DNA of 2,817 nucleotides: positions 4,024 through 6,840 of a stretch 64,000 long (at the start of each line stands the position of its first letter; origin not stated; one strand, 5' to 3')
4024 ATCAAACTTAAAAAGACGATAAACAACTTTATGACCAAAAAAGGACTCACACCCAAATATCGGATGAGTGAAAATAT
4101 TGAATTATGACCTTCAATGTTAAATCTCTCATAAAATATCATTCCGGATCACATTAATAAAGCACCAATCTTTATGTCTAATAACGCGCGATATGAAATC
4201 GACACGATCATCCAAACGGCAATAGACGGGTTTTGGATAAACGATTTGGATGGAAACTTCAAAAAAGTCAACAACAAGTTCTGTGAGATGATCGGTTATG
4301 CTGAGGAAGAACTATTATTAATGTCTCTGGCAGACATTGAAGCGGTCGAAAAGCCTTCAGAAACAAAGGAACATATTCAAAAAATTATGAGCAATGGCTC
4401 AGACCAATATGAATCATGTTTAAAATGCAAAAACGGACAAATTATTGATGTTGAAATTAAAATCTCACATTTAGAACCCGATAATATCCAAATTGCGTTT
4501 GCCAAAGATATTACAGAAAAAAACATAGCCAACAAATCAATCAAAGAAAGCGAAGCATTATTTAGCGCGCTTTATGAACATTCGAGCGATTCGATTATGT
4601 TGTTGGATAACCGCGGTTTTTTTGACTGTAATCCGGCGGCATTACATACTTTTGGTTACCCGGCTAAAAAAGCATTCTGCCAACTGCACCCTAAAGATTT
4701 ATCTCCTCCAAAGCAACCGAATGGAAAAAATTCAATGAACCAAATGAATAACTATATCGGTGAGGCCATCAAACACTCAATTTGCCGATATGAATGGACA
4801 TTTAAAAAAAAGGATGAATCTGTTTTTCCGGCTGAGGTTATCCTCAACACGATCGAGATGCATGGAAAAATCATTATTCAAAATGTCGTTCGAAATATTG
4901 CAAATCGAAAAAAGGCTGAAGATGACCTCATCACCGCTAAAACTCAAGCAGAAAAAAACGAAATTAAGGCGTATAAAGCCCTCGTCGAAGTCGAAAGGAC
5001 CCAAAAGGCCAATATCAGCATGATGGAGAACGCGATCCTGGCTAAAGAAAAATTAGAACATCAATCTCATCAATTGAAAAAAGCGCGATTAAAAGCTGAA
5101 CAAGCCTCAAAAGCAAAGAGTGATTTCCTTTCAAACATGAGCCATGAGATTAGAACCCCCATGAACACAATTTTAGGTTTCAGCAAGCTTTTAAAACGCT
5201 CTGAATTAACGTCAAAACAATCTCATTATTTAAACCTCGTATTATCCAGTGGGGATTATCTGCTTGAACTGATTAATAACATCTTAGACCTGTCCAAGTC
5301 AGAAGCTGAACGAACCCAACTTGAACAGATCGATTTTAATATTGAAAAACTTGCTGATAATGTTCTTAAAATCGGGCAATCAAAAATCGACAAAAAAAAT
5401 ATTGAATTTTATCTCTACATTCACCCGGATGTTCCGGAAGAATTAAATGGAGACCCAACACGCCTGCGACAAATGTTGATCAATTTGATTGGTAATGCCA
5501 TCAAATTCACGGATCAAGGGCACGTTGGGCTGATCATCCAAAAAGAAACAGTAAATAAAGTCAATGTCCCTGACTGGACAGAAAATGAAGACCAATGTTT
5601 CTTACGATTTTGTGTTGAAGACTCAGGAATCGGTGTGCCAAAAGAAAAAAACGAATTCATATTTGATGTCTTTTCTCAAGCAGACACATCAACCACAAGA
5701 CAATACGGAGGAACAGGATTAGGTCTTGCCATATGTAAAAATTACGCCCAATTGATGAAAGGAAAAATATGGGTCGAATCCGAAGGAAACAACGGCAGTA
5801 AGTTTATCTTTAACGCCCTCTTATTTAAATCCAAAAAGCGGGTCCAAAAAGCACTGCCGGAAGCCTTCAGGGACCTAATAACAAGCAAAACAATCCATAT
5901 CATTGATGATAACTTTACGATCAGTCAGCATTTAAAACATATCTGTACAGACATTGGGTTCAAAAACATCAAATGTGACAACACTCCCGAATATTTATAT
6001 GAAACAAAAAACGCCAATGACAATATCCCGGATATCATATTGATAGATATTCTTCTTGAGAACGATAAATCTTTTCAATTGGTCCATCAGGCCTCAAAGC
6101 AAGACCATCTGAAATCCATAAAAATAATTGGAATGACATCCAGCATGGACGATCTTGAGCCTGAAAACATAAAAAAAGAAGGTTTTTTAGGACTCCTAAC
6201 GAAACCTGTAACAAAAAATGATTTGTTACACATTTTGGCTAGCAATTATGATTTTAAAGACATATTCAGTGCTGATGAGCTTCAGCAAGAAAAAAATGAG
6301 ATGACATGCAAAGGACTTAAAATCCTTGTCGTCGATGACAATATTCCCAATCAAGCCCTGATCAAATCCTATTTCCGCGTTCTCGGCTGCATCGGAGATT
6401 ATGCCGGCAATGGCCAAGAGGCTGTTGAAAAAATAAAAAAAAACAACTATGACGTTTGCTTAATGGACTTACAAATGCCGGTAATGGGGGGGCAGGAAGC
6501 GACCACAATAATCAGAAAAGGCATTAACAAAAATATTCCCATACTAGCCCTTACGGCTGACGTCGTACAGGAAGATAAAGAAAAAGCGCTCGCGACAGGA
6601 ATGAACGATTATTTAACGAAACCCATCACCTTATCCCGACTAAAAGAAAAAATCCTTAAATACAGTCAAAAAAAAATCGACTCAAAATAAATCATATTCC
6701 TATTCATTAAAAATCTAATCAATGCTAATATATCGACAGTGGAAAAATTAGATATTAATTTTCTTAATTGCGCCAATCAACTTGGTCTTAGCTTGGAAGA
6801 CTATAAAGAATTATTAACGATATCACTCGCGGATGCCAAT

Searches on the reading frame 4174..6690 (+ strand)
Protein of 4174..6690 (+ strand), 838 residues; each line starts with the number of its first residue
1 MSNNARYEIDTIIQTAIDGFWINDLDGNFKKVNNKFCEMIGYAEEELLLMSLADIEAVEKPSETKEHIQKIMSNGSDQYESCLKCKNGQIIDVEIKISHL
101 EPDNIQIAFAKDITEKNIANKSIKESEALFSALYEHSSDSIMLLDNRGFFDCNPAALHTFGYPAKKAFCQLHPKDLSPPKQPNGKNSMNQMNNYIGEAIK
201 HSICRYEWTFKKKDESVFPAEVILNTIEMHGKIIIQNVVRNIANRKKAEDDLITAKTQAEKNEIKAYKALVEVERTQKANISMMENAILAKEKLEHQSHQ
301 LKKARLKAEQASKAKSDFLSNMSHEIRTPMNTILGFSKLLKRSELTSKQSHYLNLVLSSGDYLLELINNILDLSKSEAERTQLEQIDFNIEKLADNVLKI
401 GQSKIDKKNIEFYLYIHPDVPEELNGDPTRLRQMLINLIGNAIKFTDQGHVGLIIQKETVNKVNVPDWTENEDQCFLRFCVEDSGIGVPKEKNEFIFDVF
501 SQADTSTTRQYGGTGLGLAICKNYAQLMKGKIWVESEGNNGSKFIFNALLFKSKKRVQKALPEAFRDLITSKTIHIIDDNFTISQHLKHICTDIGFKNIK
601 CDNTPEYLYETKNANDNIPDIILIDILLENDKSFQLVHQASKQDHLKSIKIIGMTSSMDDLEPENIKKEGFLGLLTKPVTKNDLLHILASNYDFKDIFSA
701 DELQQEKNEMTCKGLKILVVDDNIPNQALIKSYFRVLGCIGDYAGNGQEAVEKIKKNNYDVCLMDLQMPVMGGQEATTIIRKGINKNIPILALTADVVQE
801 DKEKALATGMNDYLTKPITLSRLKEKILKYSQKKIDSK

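Call 25: search_protein_families(library=pfam, proteins=[window:4174-6690:+], max_evalue=0.00001)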
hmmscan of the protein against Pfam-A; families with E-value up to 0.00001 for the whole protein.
window:4174-6690:+ (838 aa): 6 families
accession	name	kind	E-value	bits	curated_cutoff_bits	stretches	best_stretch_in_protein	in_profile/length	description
PF00072.30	Response_reg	-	4.7e-36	123.8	30.2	2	717-827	1-110/111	Response regulator receiver domain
PF02518.31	HATPase_c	-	8.8e-25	87.8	26.4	1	426-546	1-105/111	Histidine kinase-, DNA gyrase B-, and HSP90-like ATPase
PF00512.31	HisKA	-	3.3e-21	75.6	26.9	1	314-379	1-66/66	His Kinase A (phospho-acceptor) domain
PF13426.13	PAS_9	-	3.3e-18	66.3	27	1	18-115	2-103/103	PAS domain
PF13188.13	PAS_8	-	9.6e-14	51.1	21.8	1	129-167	2-41/65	PAS domain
PF00989.32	PAS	-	5.2e-12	46.2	22.6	1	8-98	2-94/113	PAS fold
